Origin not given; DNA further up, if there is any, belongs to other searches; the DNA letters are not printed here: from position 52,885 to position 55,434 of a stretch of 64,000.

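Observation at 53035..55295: Fur-controlled fusion of a periplasmic cytochrome c to an FTR1 iron permease with a His-rich cytoplasmic tail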

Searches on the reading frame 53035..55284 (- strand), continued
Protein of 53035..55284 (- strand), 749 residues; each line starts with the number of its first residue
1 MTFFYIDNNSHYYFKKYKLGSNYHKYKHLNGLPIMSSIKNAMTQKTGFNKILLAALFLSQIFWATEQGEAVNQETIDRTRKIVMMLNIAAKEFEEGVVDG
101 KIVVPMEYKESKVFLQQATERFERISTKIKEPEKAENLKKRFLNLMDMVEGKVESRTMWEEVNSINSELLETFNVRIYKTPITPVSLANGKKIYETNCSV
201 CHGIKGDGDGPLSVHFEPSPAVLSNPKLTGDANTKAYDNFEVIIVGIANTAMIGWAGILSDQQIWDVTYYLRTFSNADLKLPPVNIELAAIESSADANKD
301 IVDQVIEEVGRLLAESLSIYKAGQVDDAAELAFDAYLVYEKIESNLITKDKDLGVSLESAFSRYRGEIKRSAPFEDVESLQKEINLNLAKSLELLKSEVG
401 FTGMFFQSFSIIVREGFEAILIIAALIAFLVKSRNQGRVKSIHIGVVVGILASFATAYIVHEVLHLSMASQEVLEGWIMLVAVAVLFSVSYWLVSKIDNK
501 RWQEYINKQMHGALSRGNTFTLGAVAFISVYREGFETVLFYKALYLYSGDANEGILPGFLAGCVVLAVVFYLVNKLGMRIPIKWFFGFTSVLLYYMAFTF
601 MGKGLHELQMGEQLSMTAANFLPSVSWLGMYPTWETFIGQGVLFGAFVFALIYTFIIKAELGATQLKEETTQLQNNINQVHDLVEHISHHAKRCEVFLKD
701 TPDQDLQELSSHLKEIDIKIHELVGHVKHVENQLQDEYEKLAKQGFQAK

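Call 39: find_related_loci(query=A1, collection=genome_contigs, flank=4000)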
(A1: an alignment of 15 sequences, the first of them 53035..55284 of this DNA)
Query A1 (749 aa) in genome_contigs; peptide patterns used: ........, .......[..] (x = any residue, [..] = any of these).
383 stretches matched a pattern; 296 encode a relative of the query (tblastn E <= 1e-3); the best 80 are kept; 80 distinct loci.
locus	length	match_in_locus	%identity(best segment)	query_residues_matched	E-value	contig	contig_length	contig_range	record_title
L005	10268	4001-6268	80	3-749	0e+0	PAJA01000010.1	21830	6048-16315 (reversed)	MAG: Nitrospina sp. isolate NAT221 MHASMcontig_599243, whole genome shotgun sequence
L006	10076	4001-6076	86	56-749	0e+0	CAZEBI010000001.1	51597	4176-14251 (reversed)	MAG TPA_asm: uncultured Nitrospina sp. isolate SRP215229_co1_186 genome assembly, contig: NODE_315_length_51597_cov_12.9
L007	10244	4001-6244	78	3-749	0e+0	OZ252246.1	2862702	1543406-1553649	MAG: Nitrospinales bacterium isolate 09764799-6df8-48cc-ac82-a3f7e3b0517f genome assembly, chromosome: 1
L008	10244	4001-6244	78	3-749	0e+0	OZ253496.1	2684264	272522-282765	MAG: Nitrospinales bacterium isolate df65dd65-b23d-4177-8dc5-9078cc071d11 genome assembly, chromosome: 1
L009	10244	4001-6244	78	3-749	0e+0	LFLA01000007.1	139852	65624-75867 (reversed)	MAG: Nitrospina sp. LS_NOB contig7157, whole genome shotgun sequence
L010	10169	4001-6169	81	28-749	0e+0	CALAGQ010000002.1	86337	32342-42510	MAG TPA_asm: uncultured Nitrospina sp. isolate ERR2206756_bin.76_CONCOCT_v1.1_MAG genome assembly, contig: ERZ887841.42,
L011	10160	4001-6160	79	31-749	0e+0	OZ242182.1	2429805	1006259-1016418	MAG: Nitrospinales bacterium isolate ec82e2e8-b931-44c7-adfe-dcca6f622aa9 genome assembly, chromosome: 1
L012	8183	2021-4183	87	30-749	0e+0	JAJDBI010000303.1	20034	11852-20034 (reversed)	MAG: Nitrospinaceae bacterium isolate OFTM91 OFTM91_302, whole genome shotgun sequence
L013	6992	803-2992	80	15-749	0e+0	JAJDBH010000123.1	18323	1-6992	MAG: Nitrospinaceae bacterium isolate OFTM387 OFTM387_122, whole genome shotgun sequence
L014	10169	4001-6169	78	28-749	0e+0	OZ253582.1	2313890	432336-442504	MAG: Nitrospinales bacterium isolate d88e25f9-fceb-4c12-a94a-4a5aae773960 genome assembly, chromosome: 1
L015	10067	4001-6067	82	59-749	0e+0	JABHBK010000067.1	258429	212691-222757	MAG: Nitrospina sp. isolate SI036_bin78 k141_1151404, whole genome shotgun sequence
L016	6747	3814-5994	77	21-749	0e+0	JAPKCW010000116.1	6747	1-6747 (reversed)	MAG: Nitrospinaceae bacterium isolate ANT-74 NODE_3326_length_6747_cov_4.000897, whole genome shotgun sequence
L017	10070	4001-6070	79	60-749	0e+0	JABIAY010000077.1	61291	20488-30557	MAG: Nitrospina sp. isolate SI048_bin14 k141_679444, whole genome shotgun sequence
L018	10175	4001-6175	75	26-749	0e+0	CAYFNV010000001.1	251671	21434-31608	MAG TPA_asm: uncultured Nitrospina sp. isolate ERP019367_co1_61 genome assembly, contig: NODE_57_length_251671_cov_25.88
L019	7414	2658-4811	76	33-749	0e+0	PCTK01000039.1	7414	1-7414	MAG: Nitrospinae bacterium CG22_combo_CG10-13_8_21_14_all_47_10 CG22_scaffold_6880_c, whole genome shotgun sequence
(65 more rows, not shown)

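Call 42: find_homologous_proteins(query=P0125)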
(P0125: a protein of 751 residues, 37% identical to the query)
Query P0125 (751 aa): 202 proteins with E <= 0.001 among 8000 candidates; the best 120 are listed.
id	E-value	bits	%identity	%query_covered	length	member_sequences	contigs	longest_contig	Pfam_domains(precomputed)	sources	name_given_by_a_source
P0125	0.0e+0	1670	100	100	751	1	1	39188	PF03239.21,PF13442.12,PF00034.27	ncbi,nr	ncbi:MAG: FTR1 family protein [Deltaproteobacteria bacterium]|nr:FTR1 family protein [Deltaproteobac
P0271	4.1e-143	497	37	98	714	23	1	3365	PF03239.21,PF13442.12,PF00034.27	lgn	-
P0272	4.5e-141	490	36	96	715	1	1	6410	PF03239.21,PF13442.12,PF00034.27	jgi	jgi:high-affinity iron transporter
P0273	1.3e-140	488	36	96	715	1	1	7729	PF03239.21,PF13442.12,PF00034.27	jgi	jgi:high-affinity iron transporter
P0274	2.1e-140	488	36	96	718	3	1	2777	PF03239.21,PF13442.12,PF00034.27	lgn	-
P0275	2.2e-140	488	35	98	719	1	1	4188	PF03239.21,PF13442.12,PF00034.27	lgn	-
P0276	5.6e-140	486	36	99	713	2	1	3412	PF03239.21,PF13442.12,PF00034.27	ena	-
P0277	7.6e-140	486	36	96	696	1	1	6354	PF03239.21,PF13442.12,PF00034.27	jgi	jgi:high-affinity iron transporter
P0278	9.5e-140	486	36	97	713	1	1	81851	PF03239.21,PF13442.12,PF00034.27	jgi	-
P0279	2.1e-138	481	36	98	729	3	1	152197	PF03239.21,PF13442.12,PF00034.27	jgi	jgi:high-affinity iron transporter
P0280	4.2e-138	480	34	98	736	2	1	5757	PF03239.21,PF13442.12,PF00034.27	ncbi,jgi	-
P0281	6.0e-138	480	37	96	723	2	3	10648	PF03239.21,PF13442.12,PF00034.27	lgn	-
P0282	6.5e-138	479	36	98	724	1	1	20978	PF03239.21,PF13442.12,PF00034.27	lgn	-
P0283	1.5e-137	478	36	98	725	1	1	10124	PF03239.21,PF13442.12,PF00034.27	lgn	-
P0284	1.5e-137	478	36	98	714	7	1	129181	PF03239.21,PF13442.12,PF00034.27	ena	-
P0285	4.2e-137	477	37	96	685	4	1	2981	PF03239.21,PF13442.12,PF00034.27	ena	-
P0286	5.9e-137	476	43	57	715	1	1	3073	PF03239.21,PF13442.12,PF00034.27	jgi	-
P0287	1.5e-135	472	35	94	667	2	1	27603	PF03239.21,PF13442.12,PF00034.27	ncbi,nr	ncbi:MAG: cytochrome c/FTR1 family iron permease [Nitrospinae bacterium]|nr:cytochrome c/FTR1 family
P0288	1.7e-135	471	36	99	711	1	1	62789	PF03239.21,PF13442.12,PF00034.27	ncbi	-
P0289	1.8e-135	471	39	67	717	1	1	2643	PF03239.21,PF13442.12,PF00034.27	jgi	-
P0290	2.8e-135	471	39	67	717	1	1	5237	PF03239.21,PF13442.12,PF00034.27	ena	-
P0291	3.0e-135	471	35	97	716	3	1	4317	PF03239.21,PF13442.12,PF00034.27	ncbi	-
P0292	5.1e-135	470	36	95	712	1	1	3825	PF03239.21,PF13442.12,PF00034.27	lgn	-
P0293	1.3e-134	469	36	96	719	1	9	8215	PF03239.21,PF13442.12,PF00034.27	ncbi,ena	-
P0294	2.5e-134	468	35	95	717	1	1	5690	PF03239.21,PF13442.12,PF00034.27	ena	-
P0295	3.6e-134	467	35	95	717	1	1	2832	PF03239.21,PF13442.12,PF00034.27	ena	-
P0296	4.4e-134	467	35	95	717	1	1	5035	PF03239.21,PF13442.12,PF00034.27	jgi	-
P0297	5.3e-134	467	35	96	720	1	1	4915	PF03239.21,PF13442.12,PF00034.27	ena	-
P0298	7.0e-134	466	34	97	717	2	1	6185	PF03239.21,PF13442.12,PF00034.27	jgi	-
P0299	8.3e-134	466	35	96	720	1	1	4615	PF03239.21,PF13442.12,PF00034.27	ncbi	-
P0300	3.2e-133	464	34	98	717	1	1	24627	PF03239.21,PF13442.12,PF00034.27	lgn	-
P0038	3.2e-133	464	35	95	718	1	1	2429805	PF03239.21,PF13442.12,PF00034.27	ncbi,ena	-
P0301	1.8e-132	461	35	95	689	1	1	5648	PF03239.21,PF13442.12,PF00034.27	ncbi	-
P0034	4.6e-132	460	35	96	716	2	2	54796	PF03239.21,PF13442.12,PF00034.27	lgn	-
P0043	5.2e-132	460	32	99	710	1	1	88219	PF03239.21,PF13442.12,PF00034.27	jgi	jgi:high-affinity iron transporter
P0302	6.0e-132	460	35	94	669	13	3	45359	PF03239.21,PF13442.12,PF00034.27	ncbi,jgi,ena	-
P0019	1.7e-131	458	35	96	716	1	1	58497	PF03239.21,PF13442.12,PF00034.27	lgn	-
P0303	7.4e-131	456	34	96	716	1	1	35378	PF03239.21,PF13442.12,PF00034.27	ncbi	-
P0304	7.5e-131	456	35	98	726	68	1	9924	PF03239.21,PF13442.12,PF00034.27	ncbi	-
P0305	8.8e-131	456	37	86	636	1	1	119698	PF03239.21,PF13442.12,PF00034.27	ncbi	-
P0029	9.2e-131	456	35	96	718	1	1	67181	PF03239.21,PF13442.12,PF00034.27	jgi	jgi:high-affinity iron transporter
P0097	1.8e-130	455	34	99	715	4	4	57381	PF03239.21,PF13442.12,PF00034.27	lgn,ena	-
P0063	2.0e-130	455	33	96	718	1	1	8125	PF03239.21,PF13442.12,PF00034.27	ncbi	-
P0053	2.2e-130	455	33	96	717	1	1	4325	PF03239.21,PF13442.12,PF00034.27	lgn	-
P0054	2.2e-130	455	33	96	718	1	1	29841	PF03239.21,PF13442.12,PF00034.27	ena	-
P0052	2.2e-130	455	33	96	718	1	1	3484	PF03239.21,PF13442.12,PF00034.27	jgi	jgi:high-affinity iron transporter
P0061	3.2e-130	454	32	96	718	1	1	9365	PF03239.21,PF13442.12,PF00034.27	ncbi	-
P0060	3.2e-130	454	32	96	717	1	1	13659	PF03239.21,PF13442.12,PF00034.27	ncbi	-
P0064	3.4e-130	454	32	96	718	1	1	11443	PF03239.21,PF13442.12,PF00034.27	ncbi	-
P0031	5.5e-130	453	33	96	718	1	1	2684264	PF03239.21,PF13442.12,PF00034.27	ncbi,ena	-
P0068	2.8e-129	451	35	95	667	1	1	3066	PF03239.21,PF13442.12,PF00034.27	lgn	-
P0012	3.4e-129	451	34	97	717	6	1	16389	PF03239.21,PF13442.12,PF00034.27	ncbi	-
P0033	4.5e-129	450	33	96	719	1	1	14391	PF03239.21,PF13442.12,PF00034.27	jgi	jgi:high-affinity iron transporter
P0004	5.5e-129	450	33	95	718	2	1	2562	PF03239.21,PF13442.12,PF00034.27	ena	-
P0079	1.5e-128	448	33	95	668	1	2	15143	PF03239.21,PF13442.12,PF00034.27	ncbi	-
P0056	1.9e-128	448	33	96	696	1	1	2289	PF03239.21,PF13442.12,PF00034.27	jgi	jgi:high-affinity iron transporter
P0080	2.4e-128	448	33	95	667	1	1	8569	PF03239.21,PF13442.12,PF00034.27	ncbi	-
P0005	5.4e-128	447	33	96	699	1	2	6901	PF03239.21,PF13442.12,PF00034.27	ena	-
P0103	5.6e-128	447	34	96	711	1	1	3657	PF03239.21,PF13442.12,PF00034.27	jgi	-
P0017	5.8e-128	447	32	96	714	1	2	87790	PF03239.21,PF13442.12,PF00034.27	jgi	jgi:high-affinity iron transporter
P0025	6.3e-128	446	32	96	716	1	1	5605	PF03239.21,PF13442.12,PF00034.27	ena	-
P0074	7.8e-128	446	33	98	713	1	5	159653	PF03239.21,PF13442.12,PF00034.27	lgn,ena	-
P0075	9.1e-128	446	33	98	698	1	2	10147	PF03239.21,PF13442.12,PF00034.27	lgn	-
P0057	1.0e-127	446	32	96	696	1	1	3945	PF03239.21,PF13442.12,PF00034.27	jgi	jgi:high-affinity iron transporter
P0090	1.2e-127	445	34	99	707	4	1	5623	PF03239.21,PF13442.12,PF00034.27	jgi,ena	-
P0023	1.8e-127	445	32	96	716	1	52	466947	PF03239.21,PF13442.12,PF00034.27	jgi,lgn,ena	jgi:high-affinity iron transporter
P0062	2.0e-127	445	32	96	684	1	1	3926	PF03239.21,PF13442.12,PF00034.27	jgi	jgi:high-affinity iron transporter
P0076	2.4e-127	445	32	95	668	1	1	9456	PF03239.21,PF13442.12,PF00034.27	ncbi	-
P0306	2.6e-127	444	39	82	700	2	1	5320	PF03239.21,PF13442.12,PF00034.27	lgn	-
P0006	3.4e-127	444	33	95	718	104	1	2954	PF03239.21,PF13442.12,PF00034.27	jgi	-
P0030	3.8e-127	444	32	96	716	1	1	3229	PF03239.21,PF13442.12,PF00034.27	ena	-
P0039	4.3e-127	444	32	99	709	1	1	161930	PF03239.21,PF13442.12,PF00034.27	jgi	jgi:high-affinity iron transporter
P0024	4.4e-127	444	32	96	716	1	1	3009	PF03239.21,PF13442.12,PF00034.27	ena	-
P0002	5.1e-127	443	33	96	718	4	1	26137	PF03239.21,PF13442.12,PF00034.27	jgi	jgi:high-affinity iron transporter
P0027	1.2e-126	442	32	96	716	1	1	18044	PF03239.21,PF13442.12,PF00034.27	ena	-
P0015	1.2e-126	442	33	96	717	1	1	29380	PF03239.21,PF13442.12,PF00034.27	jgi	jgi:high-affinity iron transporter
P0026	1.3e-126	442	32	96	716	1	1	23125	PF03239.21,PF13442.12,PF00034.27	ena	-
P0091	1.4e-126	442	34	98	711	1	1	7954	PF03239.21,PF13442.12,PF00034.27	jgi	-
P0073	1.7e-126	442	33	95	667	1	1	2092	PF03239.21,PF13442.12,PF00034.27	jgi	jgi:high-affinity iron transporter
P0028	1.9e-126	442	33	96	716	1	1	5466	PF03239.21,PF13442.12,PF00034.27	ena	-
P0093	2.1e-126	441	34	96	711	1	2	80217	PF03239.21,PF13442.12,PF00034.27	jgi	-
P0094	2.2e-126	441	34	97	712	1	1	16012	PF03239.21,PF13442.12,PF00034.27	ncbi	-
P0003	3.8e-126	441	34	98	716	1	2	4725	PF03239.21,PF13442.12,PF00034.27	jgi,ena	jgi:high-affinity iron transporter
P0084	5.2e-126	440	34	96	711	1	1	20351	PF03239.21,PF13442.12,PF00034.27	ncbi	-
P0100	6.9e-126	440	34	97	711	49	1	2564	PF03239.21,PF13442.12,PF00034.27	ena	-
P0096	7.6e-126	440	33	98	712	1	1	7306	PF03239.21,PF13442.12,PF00034.27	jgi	jgi:high-affinity iron transporter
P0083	8.0e-126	439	33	97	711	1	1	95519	PF03239.21,PF13442.12,PF00034.27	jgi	jgi:high-affinity iron transporter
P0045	8.5e-126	439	32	95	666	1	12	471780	PF03239.21,PF13442.12,PF00034.27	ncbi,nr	ncbi:MAG: c-type cytochrome [Nitrospina sp.]|nr:c-type cytochrome [Nitrospina sp.] MBT3875845.1 c-ty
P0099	1.0e-125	439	34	98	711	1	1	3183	PF03239.21,PF13442.12,PF00034.27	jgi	jgi:high-affinity iron transporter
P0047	1.3e-125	439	32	95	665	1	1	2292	PF03239.21,PF13442.12,PF00034.27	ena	-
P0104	1.9e-125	438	33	96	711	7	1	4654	PF03239.21,PF13442.12,PF00034.27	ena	-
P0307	4.4e-125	437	35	87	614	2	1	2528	PF03239.21,PF13442.12,PF00034.27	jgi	jgi:high-affinity iron transporter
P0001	5.2e-125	437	33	95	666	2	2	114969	PF03239.21,PF13442.12,PF00034.27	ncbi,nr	ncbi:MAG: FTR1 family protein [Nitrospinae bacterium]|nr:FTR1 family protein [Nitrospinota bacterium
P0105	5.2e-125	437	34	96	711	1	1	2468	PF03239.21,PF13442.12,PF00034.27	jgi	jgi:high-affinity iron transporter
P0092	5.9e-125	437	34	96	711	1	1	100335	PF03239.21,PF13442.12,PF00034.27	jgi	jgi:high-affinity iron transporter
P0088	7.4e-125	436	37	60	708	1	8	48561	PF03239.21,PF13442.12,PF00034.27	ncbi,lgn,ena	-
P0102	2.6e-124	434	33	97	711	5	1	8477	PF03239.21,PF13442.12,PF00034.27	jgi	jgi:high-affinity iron transporter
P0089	3.2e-124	434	37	60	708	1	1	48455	PF03239.21,PF13442.12,PF00034.27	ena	-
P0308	4.2e-124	434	39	67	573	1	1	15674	PF03239.21,PF13442.12,PF00034.27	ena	-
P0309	5.4e-124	433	37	83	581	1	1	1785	PF03239.21,PF13442.12,PF00034.27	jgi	jgi:high-affinity iron transporter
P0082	6.3e-124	433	33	96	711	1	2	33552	PF03239.21,PF13442.12,PF00034.27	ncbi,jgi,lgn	ncbi:MAG: high-affinity iron transporter [Nitrospinales bacterium]|jgi:high-affinity iron transporte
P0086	7.8e-124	433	34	96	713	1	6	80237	PF03239.21,PF13442.12,PF00034.27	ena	-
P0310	5.9e-123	430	38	83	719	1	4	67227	PF03239.21,PF13442.12,PF00034.27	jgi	jgi:high-affinity iron transporter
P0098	6.6e-123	430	34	96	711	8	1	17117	PF03239.21,PF13442.12,PF00034.27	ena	-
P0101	1.1e-122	429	37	60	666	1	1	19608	PF03239.21,PF13442.12,PF00034.27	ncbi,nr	ncbi:MAG: cytochrome c/FTR1 family iron permease [Nitrospinae bacterium]|nr:cytochrome c/FTR1 family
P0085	2.3e-122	428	33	96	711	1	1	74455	PF03239.21,PF13442.12,PF00034.27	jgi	jgi:high-affinity iron transporter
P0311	7.2e-121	423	32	98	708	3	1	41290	PF03239.21,PF13442.12,PF00034.27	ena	-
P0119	2.3e-120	421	34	87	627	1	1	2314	PF03239.21,PF13442.12,PF00034.27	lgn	-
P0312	3.5e-120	421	34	87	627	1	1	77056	PF03239.21,PF13442.12,PF00034.27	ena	-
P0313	3.6e-120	421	34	87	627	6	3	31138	PF03239.21,PF13442.12,PF00034.27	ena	-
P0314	4.1e-120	421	37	83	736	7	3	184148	PF03239.21,PF13442.12,PF00034.27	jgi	-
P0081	4.8e-120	420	33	91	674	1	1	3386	PF03239.21,PF13442.12,PF00034.27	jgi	jgi:high-affinity iron transporter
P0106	5.6e-120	420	33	97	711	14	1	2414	PF03239.21,PF13442.12,PF00034.27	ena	-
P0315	1.9e-119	418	37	81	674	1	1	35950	PF03239.21,PF13442.12,PF00034.27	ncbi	ncbi:MAG: FTR1 family protein [Gemmatimonadota bacterium]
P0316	5.5e-119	417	34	87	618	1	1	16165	PF03239.21,PF13442.12,PF00034.27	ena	-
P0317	1.1e-118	416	35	74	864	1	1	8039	PF03239.21,PF13442.12,PF00034.27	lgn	-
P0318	1.1e-118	416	38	89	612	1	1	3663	PF03239.21,PF13442.12,PF00034.27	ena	-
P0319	1.7e-118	415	36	83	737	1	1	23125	PF03239.21,PF13442.12,PF00034.27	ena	-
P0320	2.5e-118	415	38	82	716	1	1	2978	PF03239.21,PF13442.12,PF00034.27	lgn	-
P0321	5.8e-118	414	37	85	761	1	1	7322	PF03239.21,PF13442.12,PF00034.27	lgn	-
